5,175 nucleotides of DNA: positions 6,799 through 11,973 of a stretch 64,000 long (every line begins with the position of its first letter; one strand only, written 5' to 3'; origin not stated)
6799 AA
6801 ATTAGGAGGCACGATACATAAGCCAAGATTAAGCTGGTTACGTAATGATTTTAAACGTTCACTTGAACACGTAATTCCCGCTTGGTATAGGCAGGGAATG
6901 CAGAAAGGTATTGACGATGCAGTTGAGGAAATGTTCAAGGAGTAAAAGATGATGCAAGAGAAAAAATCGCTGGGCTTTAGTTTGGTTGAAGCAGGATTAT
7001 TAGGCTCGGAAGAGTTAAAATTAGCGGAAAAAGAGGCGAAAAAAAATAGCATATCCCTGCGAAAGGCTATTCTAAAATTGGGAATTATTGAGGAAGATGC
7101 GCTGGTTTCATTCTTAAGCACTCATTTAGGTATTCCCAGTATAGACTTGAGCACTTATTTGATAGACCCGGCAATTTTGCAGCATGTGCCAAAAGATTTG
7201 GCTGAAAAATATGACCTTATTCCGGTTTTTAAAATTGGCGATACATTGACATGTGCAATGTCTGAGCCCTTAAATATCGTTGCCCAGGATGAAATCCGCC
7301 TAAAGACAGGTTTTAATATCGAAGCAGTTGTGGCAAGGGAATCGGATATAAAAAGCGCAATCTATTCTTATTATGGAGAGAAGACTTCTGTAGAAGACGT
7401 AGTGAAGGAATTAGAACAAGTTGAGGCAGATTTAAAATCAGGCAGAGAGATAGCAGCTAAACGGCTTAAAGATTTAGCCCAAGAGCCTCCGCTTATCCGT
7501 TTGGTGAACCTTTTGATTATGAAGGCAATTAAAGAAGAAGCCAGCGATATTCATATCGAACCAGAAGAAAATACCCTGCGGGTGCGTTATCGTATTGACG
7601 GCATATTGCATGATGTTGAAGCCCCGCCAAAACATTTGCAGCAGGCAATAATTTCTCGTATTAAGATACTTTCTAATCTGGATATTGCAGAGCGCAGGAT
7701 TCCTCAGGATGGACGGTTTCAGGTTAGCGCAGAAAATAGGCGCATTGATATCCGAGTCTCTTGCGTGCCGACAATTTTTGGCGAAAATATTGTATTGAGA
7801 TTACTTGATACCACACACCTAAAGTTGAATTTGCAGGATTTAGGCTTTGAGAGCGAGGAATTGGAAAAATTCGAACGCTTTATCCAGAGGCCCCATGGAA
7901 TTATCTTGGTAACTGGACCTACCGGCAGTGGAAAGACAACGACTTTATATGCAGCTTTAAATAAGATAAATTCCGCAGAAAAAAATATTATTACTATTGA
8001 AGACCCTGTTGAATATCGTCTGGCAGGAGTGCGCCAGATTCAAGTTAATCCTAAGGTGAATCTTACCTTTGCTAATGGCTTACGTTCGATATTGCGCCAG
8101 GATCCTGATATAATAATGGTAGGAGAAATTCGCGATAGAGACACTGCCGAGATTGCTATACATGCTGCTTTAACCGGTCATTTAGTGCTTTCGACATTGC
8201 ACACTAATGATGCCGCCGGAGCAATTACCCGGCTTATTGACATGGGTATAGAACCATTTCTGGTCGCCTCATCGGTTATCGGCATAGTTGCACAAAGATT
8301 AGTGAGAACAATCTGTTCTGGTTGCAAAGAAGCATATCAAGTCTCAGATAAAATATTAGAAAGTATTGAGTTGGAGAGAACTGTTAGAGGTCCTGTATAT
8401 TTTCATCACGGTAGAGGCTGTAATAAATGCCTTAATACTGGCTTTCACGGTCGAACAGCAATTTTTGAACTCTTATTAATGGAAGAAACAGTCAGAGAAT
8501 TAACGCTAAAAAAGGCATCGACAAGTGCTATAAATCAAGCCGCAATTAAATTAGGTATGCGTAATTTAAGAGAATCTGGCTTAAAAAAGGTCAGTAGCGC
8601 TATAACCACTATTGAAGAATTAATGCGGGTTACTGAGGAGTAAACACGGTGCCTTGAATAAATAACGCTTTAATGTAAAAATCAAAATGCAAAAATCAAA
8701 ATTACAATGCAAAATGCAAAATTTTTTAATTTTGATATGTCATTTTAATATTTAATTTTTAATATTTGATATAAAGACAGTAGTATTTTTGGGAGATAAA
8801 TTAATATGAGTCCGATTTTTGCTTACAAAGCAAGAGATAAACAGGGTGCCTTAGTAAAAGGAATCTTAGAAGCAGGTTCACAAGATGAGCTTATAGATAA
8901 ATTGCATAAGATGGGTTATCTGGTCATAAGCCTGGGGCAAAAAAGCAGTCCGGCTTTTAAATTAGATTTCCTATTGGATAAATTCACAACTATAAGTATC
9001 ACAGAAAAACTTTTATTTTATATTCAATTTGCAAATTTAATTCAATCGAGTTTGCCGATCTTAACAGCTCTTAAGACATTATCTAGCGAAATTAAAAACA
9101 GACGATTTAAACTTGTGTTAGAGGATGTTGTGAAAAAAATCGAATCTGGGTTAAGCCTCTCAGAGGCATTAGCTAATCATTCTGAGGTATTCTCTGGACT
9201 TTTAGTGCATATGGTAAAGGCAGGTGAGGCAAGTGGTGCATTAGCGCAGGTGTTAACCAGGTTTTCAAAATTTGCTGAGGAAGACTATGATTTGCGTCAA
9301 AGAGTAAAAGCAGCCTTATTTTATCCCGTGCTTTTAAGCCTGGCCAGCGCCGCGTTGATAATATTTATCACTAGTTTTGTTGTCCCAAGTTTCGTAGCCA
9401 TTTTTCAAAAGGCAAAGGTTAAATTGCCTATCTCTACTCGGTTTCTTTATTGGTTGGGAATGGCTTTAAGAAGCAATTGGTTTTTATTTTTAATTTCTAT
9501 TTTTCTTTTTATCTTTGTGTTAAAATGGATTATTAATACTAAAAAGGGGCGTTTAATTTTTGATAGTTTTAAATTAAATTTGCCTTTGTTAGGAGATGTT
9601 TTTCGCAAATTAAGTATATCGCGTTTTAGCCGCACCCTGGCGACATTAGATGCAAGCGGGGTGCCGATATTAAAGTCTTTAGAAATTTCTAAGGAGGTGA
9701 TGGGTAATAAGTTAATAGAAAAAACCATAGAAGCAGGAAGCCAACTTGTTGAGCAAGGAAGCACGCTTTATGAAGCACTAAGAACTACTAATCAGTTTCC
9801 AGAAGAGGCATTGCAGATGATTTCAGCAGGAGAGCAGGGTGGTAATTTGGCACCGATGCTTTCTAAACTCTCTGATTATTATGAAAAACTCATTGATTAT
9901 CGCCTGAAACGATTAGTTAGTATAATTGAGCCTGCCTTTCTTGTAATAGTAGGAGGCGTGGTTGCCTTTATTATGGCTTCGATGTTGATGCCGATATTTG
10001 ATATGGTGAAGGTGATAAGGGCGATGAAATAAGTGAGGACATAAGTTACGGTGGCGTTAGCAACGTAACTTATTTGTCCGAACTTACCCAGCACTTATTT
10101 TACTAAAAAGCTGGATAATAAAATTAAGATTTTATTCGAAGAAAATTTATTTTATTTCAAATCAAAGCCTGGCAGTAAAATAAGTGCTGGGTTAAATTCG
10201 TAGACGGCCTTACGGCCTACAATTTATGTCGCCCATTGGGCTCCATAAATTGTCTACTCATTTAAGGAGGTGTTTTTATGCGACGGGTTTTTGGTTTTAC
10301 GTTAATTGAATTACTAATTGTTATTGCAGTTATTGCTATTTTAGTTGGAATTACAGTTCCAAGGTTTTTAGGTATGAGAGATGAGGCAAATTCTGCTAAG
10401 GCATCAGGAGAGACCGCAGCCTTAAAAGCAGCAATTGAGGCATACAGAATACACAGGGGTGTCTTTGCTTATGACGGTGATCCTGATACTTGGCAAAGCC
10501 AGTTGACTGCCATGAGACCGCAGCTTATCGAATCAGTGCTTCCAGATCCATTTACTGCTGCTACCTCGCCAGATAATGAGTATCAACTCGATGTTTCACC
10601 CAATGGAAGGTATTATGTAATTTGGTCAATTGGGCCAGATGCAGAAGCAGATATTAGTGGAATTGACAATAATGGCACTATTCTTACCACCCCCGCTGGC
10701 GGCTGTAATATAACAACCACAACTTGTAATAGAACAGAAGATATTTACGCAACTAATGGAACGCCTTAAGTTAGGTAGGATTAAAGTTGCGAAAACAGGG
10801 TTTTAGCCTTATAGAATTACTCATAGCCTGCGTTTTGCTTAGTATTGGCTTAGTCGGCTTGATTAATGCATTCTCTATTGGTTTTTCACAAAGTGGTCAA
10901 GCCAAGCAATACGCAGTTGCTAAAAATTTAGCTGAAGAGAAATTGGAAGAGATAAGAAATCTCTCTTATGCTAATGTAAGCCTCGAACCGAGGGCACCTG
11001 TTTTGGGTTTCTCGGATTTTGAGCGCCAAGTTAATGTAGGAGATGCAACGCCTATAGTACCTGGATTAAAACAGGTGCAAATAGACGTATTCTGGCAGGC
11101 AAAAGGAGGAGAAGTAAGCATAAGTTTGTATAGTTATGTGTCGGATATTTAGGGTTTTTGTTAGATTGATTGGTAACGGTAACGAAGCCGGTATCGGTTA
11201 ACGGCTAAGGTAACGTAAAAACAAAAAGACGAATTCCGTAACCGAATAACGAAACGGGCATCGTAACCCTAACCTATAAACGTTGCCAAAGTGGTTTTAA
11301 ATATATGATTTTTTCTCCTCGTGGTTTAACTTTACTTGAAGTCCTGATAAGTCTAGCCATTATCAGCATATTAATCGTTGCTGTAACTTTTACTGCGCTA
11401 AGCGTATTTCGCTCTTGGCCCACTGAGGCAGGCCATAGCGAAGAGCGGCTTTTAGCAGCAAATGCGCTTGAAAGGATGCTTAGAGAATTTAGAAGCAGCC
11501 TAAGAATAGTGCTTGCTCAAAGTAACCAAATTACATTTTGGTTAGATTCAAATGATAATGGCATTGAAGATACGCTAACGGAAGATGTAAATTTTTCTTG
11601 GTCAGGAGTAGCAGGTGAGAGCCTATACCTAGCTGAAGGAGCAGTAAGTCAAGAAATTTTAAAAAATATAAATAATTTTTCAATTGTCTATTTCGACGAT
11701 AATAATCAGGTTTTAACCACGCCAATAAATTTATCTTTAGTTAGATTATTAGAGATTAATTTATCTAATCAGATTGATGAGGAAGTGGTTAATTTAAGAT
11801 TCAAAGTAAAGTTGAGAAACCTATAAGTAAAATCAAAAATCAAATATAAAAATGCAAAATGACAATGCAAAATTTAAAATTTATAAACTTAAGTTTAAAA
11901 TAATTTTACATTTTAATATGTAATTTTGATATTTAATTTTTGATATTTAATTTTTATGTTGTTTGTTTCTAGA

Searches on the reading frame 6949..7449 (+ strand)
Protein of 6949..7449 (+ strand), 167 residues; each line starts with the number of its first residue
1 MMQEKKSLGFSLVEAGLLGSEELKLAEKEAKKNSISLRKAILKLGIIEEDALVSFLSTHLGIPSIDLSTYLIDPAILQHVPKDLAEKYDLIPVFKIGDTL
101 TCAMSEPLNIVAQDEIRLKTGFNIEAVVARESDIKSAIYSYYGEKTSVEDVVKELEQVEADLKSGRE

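Call 60: search_protein_families(library=ncbifam, proteins=[window:6949-7449:+], max_evalue=0.01)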
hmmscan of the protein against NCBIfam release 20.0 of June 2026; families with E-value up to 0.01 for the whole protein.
window:6949-7449:+ (167 aa): 6 families
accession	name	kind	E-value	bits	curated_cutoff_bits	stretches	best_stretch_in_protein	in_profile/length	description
TIGR02538.1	type_IV_pilB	equivalog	1.7e-25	89.7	675.65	1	8-158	2-152/564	type IV-A pilus assembly ATPase PilB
NF008411.1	PRK11234.1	equivalog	8.2e-15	54.2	1170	1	5-158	481-633/723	cyclic di-3',5'-guanylate-activated glycosyltransferase NfrB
NF012033.0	PRK15489.1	equivalog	5.8e-10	38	537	1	2-143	487-628/703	glycosyl transferase family protein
TIGR02533.1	type_II_gspE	equivalog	8.1e-06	24.8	630.25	1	79-163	3-88/486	type II secretion system ATPase GspE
NF053729.1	c-di-GMP_motif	domain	0.00012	21.8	38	1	8-58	2-52/53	cyclic di-GMP-binding domain-containing protein, MshE-related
TIGR03029.1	EpsG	equivalog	0.0033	16.6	313.8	1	6-65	3-62/274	chain length determinant protein tyrosine kinase EpsG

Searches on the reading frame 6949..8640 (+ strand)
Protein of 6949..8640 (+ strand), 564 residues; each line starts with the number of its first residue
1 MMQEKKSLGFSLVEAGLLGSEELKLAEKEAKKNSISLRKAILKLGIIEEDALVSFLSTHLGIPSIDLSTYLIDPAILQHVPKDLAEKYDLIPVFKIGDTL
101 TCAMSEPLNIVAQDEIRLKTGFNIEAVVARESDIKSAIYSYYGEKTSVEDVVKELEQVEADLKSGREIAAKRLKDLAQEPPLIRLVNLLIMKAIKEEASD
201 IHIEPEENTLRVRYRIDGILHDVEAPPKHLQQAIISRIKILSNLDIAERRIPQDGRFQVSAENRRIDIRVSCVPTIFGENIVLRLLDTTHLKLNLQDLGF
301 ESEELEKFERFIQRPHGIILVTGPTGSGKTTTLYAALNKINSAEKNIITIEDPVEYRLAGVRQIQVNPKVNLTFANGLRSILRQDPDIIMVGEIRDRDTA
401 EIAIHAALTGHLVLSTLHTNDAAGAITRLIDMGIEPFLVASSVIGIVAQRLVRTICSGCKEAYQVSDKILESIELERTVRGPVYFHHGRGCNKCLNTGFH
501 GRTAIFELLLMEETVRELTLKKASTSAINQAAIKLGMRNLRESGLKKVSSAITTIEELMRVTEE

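Call 58: search_protein_families(library=pfam, proteins=[window:6949-8640:+], max_evalue=0.001)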
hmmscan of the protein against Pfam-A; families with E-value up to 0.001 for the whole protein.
window:6949-8640:+ (564 aa): 6 families
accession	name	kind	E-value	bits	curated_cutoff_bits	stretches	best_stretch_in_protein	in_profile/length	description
PF00437.27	T2SSE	-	1.5e-143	478.4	24.9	1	177-560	3-370/370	Type II/IV secretion system protein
PF05157.20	MshEN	-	4.4e-20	71.9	23.1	1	60-146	1-88/90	MshEN domain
PF25199.1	nSTAND_NTPase5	-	5.8e-05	23.4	34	1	313-367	38-93/145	Novel STAND NTPase 5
PF13401.12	AAA_22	-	0.0001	23.1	27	1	315-356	4-45/130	AAA domain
PF13191.12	AAA_16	-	0.00015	22.8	32.6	1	308-403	12-103/167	AAA ATPase domain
PF01637.24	ATPase_2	-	0.00017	21.9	33.2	1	303-374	6-78/225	ATPase domain predominantly from Archaea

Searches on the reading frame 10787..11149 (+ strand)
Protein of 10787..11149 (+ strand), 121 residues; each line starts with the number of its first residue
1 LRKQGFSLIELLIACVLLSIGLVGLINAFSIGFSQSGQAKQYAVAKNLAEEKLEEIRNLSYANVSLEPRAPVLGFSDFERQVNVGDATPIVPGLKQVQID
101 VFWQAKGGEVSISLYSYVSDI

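Call 58: search_protein_families(library=pfam, proteins=[window:10787-11149:+], max_evalue=0.001)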
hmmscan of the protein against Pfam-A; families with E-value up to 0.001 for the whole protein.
window:10787-11149:+ (121 aa): 1 family
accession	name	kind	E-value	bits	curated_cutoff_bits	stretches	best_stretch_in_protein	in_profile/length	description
PF07963.17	N_methyl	-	9.1e-08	31.8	21.2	1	2-25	3-26/27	Prokaryotic N-terminal methylation motif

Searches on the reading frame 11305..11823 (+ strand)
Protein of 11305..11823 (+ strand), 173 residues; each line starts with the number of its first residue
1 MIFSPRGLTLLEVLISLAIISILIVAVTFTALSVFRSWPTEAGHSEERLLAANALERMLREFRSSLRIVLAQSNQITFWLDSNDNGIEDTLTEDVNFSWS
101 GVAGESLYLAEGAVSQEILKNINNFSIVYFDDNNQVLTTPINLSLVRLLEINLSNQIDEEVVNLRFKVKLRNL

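Call 58: search_protein_families(library=pfam, proteins=[window:11305-11823:+], max_evalue=0.001)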
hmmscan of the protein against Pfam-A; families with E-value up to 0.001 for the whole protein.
window:11305-11823:+ (173 aa): 1 family
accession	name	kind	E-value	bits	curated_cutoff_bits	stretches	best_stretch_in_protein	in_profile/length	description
PF07963.17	N_methyl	-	8.3e-07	28.8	21.2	1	6-27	5-26/27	Prokaryotic N-terminal methylation motif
